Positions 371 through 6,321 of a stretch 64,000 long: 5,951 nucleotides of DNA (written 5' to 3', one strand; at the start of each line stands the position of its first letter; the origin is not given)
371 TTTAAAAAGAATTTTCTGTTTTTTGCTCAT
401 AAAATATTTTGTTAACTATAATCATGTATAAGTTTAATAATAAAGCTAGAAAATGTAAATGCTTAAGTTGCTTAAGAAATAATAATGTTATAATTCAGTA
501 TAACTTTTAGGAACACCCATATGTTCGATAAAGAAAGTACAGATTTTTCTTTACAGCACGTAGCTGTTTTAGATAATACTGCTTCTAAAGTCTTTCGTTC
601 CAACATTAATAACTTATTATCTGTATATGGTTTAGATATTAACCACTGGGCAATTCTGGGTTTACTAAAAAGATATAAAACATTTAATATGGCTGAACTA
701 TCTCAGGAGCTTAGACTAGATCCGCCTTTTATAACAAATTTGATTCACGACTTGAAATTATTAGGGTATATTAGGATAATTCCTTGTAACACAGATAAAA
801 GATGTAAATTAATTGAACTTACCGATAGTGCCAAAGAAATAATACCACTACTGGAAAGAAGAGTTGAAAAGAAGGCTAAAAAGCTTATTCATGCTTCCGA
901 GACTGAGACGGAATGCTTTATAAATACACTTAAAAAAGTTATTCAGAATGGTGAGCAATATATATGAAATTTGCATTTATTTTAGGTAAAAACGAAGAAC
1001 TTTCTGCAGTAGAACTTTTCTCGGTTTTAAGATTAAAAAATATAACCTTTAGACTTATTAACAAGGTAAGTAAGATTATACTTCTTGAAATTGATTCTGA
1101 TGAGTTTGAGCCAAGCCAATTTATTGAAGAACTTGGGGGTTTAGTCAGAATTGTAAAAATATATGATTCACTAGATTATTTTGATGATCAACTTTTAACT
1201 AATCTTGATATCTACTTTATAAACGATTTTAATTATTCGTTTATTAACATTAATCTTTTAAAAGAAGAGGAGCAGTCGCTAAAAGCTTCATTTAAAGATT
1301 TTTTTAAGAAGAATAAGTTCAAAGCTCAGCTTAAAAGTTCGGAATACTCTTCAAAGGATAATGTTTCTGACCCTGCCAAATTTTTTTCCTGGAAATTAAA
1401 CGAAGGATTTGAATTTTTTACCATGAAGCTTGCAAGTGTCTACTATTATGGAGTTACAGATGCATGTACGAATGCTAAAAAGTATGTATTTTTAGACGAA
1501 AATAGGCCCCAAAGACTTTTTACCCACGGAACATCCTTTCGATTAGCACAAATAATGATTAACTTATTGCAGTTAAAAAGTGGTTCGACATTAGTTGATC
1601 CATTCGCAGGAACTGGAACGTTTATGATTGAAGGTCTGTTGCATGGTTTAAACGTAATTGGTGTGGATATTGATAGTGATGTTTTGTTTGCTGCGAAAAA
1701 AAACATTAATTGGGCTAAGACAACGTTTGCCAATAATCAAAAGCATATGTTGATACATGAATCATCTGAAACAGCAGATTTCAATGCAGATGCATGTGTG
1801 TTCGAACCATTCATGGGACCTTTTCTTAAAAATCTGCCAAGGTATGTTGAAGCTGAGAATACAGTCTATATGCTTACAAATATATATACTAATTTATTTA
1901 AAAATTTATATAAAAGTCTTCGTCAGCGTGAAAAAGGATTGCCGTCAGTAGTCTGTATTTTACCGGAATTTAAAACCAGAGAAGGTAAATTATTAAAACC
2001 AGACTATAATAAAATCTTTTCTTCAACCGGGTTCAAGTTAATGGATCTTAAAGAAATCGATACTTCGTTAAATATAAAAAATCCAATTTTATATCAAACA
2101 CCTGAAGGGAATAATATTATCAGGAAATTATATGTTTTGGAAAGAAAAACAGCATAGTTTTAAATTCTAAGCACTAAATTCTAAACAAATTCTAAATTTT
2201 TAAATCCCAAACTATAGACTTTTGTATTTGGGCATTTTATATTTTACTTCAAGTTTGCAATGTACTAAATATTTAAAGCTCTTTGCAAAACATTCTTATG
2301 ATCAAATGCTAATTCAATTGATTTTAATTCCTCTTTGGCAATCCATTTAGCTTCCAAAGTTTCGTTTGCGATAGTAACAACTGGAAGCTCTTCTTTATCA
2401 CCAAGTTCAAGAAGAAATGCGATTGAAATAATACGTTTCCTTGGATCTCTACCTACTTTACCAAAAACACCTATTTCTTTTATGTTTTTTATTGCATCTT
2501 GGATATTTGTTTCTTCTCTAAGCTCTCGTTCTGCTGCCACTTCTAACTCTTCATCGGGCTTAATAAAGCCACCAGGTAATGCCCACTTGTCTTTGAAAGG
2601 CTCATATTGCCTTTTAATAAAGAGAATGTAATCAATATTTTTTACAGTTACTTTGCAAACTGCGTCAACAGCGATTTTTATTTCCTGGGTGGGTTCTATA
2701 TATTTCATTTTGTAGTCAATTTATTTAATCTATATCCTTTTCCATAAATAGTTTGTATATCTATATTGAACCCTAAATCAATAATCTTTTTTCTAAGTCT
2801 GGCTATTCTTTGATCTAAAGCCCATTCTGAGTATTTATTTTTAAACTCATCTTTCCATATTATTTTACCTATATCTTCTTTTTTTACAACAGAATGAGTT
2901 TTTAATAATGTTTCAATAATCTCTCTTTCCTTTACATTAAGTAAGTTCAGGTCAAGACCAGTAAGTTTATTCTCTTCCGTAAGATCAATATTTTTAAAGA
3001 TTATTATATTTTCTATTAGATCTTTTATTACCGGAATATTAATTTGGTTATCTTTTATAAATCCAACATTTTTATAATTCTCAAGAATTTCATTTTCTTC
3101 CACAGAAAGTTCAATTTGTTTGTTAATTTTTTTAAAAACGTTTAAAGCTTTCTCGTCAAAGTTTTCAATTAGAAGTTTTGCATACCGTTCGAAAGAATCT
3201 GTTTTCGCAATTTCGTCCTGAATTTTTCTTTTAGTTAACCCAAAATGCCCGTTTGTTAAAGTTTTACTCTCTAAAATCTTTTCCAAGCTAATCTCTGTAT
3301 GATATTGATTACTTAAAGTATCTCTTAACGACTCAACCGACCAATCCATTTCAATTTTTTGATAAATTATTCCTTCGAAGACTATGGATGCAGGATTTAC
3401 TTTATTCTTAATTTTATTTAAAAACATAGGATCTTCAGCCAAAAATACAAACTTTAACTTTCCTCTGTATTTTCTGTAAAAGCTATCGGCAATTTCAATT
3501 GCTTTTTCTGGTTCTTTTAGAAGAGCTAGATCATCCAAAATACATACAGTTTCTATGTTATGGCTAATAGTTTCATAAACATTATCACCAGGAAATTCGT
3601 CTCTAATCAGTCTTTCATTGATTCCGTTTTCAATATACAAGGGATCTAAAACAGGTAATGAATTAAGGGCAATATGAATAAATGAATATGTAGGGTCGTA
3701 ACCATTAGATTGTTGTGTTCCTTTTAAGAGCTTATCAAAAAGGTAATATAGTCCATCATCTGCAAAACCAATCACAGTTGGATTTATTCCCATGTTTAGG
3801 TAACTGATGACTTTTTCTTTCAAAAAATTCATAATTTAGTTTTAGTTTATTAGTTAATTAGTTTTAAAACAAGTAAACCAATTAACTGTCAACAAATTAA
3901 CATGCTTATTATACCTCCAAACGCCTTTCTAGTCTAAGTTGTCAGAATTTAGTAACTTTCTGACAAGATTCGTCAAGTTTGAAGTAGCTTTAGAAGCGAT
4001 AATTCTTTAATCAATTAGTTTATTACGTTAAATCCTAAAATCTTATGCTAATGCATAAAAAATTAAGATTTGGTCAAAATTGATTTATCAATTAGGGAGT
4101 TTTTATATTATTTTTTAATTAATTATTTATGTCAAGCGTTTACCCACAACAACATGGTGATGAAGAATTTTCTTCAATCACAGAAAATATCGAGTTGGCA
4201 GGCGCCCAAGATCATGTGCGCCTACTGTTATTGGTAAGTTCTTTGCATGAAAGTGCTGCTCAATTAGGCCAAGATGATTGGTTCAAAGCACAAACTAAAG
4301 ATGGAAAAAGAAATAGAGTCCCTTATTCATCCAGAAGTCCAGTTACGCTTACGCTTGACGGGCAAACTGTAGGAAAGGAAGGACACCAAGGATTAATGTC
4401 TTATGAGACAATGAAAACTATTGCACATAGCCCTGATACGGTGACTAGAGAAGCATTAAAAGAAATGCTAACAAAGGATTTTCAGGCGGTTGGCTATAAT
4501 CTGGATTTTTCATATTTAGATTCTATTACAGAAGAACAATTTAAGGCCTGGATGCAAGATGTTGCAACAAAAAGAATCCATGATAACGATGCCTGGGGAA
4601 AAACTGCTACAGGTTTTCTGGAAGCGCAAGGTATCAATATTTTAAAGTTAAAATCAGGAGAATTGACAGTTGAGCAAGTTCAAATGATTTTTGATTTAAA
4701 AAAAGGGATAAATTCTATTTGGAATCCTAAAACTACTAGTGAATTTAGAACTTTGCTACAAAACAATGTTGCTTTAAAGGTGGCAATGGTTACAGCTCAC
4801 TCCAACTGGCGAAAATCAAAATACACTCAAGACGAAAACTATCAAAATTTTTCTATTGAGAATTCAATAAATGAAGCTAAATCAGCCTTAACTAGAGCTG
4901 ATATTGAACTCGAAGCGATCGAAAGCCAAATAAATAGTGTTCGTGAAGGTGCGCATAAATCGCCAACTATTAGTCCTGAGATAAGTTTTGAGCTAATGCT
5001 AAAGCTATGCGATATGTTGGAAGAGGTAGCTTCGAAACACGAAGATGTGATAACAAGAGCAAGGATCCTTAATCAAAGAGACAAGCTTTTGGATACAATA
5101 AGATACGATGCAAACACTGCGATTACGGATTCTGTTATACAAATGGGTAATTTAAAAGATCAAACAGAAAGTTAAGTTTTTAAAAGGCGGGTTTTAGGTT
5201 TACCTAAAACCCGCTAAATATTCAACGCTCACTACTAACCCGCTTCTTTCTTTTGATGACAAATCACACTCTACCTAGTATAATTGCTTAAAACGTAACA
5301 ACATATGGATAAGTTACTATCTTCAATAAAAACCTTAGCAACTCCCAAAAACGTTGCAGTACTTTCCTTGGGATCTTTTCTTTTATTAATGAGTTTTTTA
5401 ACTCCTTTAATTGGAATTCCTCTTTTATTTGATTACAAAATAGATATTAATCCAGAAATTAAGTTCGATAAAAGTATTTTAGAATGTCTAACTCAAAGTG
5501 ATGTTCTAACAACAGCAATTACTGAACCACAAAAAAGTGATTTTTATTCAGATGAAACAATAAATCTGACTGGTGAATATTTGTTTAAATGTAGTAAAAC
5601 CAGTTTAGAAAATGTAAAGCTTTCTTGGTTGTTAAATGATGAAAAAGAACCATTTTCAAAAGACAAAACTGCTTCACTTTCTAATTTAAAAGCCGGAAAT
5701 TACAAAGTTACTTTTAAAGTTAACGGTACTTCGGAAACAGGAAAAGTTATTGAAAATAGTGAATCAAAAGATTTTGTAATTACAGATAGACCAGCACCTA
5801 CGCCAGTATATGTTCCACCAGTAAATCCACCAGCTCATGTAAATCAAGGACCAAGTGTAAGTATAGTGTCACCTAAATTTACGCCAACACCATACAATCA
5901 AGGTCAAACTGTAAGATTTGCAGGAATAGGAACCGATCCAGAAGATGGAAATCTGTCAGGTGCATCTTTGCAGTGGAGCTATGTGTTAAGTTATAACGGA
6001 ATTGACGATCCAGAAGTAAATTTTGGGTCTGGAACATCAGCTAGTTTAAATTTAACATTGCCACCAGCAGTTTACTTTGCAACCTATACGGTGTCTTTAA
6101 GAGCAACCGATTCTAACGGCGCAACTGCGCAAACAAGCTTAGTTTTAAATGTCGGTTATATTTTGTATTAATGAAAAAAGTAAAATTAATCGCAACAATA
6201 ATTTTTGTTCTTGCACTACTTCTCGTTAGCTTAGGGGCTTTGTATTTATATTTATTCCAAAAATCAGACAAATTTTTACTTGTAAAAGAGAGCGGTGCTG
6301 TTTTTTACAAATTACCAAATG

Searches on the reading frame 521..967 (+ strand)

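Call 98: search_protein_families(library=pfam, proteins=[window:521-967:+], max_evalue=0.001)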
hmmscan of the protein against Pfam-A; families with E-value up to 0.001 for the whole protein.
window:521-967:+ (148 aa): 2 families
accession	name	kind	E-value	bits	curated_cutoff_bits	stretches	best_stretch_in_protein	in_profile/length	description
PF12802.13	MarR_2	-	1.9e-08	34.8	27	1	36-94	1-60/61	MarR family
PF01047.28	MarR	-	1.1e-05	25.7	24.6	1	40-96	3-59/59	MarR family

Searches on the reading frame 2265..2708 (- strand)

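Call 98: search_protein_families(library=pfam, proteins=[window:2265-2708:-], max_evalue=0.001)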
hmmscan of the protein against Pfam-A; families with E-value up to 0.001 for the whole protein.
window:2265-2708:- (147 aa): 1 family
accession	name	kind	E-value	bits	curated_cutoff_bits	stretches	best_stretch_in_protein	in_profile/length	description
PF00293.34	NUDIX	-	6.9e-21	75.1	21.1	1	22-143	10-133/134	NUDIX domain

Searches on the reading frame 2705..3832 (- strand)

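Call 17: search_protein_families(library=pfam, proteins=[window:2705-3832:-], max_evalue=0.0001)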
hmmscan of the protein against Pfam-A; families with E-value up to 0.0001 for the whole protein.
window:2705-3832:- (375 aa): 1 family
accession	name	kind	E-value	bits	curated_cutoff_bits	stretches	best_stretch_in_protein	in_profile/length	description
PF00486.34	Trans_reg_C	-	3e-09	37.2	26.2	1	298-369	6-77/77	Transcriptional regulatory protein, C terminal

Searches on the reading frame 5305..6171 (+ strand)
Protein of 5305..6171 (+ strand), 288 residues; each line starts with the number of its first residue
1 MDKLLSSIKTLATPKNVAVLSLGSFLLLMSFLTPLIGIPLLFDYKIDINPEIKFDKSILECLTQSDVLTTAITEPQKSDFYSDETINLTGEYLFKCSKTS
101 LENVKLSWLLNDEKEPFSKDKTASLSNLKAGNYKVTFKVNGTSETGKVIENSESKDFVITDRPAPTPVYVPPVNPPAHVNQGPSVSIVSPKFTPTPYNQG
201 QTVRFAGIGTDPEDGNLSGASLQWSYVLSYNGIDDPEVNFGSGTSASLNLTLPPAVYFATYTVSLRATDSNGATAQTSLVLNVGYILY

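Call 98: search_protein_families(library=pfam, proteins=[window:5305-6171:+], max_evalue=0.001)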
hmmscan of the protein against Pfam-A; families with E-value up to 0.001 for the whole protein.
window:5305-6171:+ (288 aa): 3 families
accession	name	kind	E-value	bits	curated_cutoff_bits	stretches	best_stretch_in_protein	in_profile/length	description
PF00801.26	PKD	-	2.7e-07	30.9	23.5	0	194-279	8-77/80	PKD domain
PF18911.6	PKD_4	-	3e-06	27.6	27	0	82-146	10-75/85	PKD domain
PF22352.2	K319L-like_PKD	-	0.00052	20.4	27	0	202-283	13-84/84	K319L-like, PKD domain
